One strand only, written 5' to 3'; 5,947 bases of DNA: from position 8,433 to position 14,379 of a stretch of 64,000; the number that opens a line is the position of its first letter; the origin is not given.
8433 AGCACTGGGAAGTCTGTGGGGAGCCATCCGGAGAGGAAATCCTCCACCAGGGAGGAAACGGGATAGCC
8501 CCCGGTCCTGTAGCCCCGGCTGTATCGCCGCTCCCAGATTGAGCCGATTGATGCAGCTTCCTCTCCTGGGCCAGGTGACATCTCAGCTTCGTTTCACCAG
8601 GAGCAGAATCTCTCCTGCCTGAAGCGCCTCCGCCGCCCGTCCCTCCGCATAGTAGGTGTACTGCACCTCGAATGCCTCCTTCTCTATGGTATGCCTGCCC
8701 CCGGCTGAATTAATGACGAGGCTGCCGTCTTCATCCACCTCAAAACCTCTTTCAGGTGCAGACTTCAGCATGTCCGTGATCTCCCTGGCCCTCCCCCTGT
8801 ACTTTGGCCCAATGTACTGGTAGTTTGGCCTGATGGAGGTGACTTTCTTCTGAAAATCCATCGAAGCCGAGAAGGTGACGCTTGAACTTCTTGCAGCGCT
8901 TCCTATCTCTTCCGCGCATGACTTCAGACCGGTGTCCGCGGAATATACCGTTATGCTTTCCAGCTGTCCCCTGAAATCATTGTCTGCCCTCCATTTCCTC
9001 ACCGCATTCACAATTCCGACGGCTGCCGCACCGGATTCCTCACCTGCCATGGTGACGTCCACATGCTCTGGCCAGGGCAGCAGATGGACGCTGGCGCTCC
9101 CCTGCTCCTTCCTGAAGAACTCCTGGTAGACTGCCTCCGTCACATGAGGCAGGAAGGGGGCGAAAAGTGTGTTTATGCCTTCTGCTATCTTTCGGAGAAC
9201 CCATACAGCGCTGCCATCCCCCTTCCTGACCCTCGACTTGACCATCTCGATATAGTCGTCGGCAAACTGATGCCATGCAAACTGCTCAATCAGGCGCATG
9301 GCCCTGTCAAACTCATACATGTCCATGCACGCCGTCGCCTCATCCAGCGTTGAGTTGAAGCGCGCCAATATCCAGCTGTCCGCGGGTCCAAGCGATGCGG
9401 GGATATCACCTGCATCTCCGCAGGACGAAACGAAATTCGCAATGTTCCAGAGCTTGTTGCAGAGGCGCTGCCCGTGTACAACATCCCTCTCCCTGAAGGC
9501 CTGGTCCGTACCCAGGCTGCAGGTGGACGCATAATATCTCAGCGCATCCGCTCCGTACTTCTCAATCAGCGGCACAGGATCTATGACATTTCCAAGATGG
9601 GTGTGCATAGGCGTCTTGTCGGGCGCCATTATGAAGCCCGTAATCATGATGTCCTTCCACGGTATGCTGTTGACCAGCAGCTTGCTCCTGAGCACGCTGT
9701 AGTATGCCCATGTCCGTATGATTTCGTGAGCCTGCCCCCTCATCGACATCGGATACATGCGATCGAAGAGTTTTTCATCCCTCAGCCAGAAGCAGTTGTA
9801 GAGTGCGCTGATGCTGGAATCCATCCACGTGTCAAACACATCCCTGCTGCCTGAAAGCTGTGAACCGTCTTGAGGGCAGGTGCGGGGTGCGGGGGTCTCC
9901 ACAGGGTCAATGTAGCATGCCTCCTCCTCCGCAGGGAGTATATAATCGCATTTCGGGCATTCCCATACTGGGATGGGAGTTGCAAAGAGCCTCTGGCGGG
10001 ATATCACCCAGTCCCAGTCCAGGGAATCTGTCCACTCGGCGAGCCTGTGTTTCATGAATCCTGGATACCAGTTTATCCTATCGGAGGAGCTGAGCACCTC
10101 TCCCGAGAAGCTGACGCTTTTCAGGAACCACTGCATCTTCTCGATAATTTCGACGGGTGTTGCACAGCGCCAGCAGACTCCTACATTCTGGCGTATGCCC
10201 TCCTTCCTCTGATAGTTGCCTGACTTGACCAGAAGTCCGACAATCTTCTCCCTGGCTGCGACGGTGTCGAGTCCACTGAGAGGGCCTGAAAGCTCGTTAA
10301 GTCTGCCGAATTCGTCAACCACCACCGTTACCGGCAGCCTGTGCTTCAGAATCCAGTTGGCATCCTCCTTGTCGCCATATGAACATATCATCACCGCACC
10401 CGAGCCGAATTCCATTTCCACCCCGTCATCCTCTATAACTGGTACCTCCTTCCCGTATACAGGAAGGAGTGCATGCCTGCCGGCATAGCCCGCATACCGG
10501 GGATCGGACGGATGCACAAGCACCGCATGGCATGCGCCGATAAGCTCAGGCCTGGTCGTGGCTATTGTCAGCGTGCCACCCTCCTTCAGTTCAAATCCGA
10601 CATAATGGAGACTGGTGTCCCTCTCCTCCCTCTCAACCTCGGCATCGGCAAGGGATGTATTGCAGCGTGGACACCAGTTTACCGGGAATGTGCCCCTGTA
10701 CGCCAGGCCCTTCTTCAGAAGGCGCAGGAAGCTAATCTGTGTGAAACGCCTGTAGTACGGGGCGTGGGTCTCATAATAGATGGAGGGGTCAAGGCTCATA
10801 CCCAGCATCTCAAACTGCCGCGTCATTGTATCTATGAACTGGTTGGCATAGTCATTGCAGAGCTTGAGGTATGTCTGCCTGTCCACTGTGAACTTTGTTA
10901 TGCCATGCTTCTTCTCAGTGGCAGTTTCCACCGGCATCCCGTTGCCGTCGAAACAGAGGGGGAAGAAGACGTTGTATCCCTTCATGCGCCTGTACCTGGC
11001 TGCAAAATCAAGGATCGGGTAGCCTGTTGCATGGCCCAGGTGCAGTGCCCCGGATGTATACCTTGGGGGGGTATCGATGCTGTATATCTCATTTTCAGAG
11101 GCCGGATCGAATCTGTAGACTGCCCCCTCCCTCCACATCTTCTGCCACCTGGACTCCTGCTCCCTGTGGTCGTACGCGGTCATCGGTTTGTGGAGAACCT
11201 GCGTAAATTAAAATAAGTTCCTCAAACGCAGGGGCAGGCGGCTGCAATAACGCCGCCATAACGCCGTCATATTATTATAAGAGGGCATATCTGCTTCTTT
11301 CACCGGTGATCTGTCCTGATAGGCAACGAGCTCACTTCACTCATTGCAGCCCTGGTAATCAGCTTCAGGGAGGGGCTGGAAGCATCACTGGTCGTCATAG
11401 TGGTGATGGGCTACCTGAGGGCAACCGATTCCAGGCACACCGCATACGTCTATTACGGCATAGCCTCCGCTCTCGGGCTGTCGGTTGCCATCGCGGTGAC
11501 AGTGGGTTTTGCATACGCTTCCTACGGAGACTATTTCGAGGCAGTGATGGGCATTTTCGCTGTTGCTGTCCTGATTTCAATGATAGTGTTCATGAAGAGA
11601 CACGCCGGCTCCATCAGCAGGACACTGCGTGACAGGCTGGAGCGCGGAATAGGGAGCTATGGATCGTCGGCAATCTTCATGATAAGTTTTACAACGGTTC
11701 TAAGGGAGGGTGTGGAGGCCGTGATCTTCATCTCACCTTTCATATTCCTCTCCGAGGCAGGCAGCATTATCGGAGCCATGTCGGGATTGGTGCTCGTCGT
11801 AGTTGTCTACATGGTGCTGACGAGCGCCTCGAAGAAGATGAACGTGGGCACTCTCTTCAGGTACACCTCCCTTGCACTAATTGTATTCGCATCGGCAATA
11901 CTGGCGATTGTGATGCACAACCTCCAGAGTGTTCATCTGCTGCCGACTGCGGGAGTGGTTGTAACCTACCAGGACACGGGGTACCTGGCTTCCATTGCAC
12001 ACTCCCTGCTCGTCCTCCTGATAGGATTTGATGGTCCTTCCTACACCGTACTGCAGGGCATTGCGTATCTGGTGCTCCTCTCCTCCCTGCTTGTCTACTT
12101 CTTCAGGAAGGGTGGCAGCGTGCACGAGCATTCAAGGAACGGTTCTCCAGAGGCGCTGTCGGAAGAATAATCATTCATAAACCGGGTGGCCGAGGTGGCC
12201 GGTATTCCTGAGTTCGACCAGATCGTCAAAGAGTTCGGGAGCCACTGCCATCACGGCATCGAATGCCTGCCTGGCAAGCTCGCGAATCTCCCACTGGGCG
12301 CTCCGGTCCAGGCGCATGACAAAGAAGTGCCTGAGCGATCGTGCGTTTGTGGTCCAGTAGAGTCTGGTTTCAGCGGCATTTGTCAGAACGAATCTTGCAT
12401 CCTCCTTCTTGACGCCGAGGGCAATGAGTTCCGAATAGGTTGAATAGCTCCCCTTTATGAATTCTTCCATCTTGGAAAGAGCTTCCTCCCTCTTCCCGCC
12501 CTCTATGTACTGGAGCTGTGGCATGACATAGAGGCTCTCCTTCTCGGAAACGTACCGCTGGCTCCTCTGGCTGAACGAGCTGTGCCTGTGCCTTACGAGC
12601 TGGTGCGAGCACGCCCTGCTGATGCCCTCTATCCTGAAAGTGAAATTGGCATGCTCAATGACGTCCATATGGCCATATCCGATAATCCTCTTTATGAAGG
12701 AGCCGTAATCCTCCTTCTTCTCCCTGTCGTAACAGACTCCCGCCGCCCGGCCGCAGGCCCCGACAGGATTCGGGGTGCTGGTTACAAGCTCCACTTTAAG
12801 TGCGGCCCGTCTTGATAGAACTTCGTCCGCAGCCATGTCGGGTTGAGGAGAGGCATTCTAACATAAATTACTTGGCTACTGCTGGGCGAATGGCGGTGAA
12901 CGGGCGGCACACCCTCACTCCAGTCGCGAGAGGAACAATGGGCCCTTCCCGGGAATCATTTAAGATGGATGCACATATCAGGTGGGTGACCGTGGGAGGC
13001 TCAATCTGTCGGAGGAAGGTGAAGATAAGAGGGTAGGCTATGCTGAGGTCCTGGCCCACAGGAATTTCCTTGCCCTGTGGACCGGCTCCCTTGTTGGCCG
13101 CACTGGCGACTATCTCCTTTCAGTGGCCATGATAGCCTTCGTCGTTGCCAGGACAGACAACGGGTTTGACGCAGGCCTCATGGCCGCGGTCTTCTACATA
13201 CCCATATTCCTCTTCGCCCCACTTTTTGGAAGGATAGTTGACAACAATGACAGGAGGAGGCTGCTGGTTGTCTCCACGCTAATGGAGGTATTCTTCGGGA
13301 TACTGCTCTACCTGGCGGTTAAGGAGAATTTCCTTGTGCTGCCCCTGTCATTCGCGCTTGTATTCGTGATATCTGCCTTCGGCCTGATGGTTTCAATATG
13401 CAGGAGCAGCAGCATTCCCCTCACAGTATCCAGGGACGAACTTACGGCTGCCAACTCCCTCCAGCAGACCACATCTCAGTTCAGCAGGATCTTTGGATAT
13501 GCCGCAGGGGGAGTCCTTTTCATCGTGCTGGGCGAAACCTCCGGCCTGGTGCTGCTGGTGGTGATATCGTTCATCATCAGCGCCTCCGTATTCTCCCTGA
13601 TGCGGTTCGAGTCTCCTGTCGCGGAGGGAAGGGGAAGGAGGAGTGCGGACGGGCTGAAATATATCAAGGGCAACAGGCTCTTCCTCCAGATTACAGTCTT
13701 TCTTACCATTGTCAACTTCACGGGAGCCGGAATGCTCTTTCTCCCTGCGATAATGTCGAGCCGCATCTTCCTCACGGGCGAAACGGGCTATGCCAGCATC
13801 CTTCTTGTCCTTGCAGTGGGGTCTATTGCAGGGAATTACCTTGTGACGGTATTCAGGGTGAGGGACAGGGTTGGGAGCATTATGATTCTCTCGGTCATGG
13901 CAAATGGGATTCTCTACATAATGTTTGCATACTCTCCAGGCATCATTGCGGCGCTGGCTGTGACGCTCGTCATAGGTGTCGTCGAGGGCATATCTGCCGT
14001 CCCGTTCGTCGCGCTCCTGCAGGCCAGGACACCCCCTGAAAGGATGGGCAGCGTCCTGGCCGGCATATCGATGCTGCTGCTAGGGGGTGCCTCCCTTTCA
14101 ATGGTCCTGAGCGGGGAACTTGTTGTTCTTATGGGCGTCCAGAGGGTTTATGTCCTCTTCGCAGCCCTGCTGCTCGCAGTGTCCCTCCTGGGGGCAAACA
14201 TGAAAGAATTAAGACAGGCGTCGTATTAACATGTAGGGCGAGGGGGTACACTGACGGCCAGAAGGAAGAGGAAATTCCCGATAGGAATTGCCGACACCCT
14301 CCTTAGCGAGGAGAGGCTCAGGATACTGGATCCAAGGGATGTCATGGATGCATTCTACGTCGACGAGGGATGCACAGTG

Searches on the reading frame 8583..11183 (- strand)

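Call 46: search_protein_families(library=pfam, max_evalue=0.00001, proteins=[window:8583-11183:-])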
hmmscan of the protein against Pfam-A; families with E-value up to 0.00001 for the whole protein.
window:8583-11183:- (866 aa): 4 families
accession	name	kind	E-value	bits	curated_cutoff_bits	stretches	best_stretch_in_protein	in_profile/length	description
PF00133.28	tRNA-synt_1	-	2.2e-70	238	22.7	1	13-562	2-412/414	tRNA synthetases class I (I, L, M and V)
PF08264.19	Anticodon_1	-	7.6e-31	107.4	25.1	1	602-738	1-139/148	Anticodon-binding domain of tRNA ligase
PF09334.17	tRNA-synt_1g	-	4.9e-19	68.8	20.1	1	36-184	3-136/391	tRNA synthetases class I (M)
PF13603.12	tRNA-synt_1_2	-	1.6e-06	28.2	25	1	234-298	85-149/185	Leucyl-tRNA synthetase, editing domain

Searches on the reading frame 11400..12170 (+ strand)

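Call 46: search_protein_families(library=pfam, max_evalue=0.00001, proteins=[window:11400-12170:+])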
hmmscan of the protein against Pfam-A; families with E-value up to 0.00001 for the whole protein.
window:11400-12170:+ (256 aa): 1 family
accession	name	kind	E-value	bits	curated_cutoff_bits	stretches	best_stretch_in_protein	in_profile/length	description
PF03239.20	FTR1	-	2.6e-20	73.3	25.3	1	8-181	28-215/284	Iron permease FTR1 family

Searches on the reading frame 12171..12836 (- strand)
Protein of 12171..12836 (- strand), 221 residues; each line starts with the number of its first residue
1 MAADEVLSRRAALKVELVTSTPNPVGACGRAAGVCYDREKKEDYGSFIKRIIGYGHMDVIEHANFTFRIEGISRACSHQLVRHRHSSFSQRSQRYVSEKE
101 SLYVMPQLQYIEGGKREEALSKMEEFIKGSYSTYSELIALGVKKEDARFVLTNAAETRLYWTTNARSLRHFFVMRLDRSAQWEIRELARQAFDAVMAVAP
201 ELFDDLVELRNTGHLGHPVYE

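Call 46: search_protein_families(library=pfam, max_evalue=0.00001, proteins=[window:12171-12836:-])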
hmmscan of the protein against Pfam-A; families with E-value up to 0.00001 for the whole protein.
window:12171-12836:- (221 aa): 1 family
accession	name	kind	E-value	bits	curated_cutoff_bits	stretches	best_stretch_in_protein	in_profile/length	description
PF02511.20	Thy1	-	6.8e-64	215.6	24.8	1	16-201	1-191/191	Thymidylate synthase complementing protein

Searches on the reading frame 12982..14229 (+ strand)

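Call 46: search_protein_families(library=pfam, max_evalue=0.00001, proteins=[window:12982-14229:+])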
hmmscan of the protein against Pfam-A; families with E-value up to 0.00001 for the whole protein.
window:12982-14229:+ (415 aa): 2 families
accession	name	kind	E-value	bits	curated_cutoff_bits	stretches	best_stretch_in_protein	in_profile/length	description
PF07690.21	MFS_1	-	7.7e-23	81.4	33.4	1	32-372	1-345/347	Major Facilitator Superfamily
PF05977.19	MFS_3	-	1.1e-13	51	27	1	24-408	7-394/524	Transmembrane secretion effector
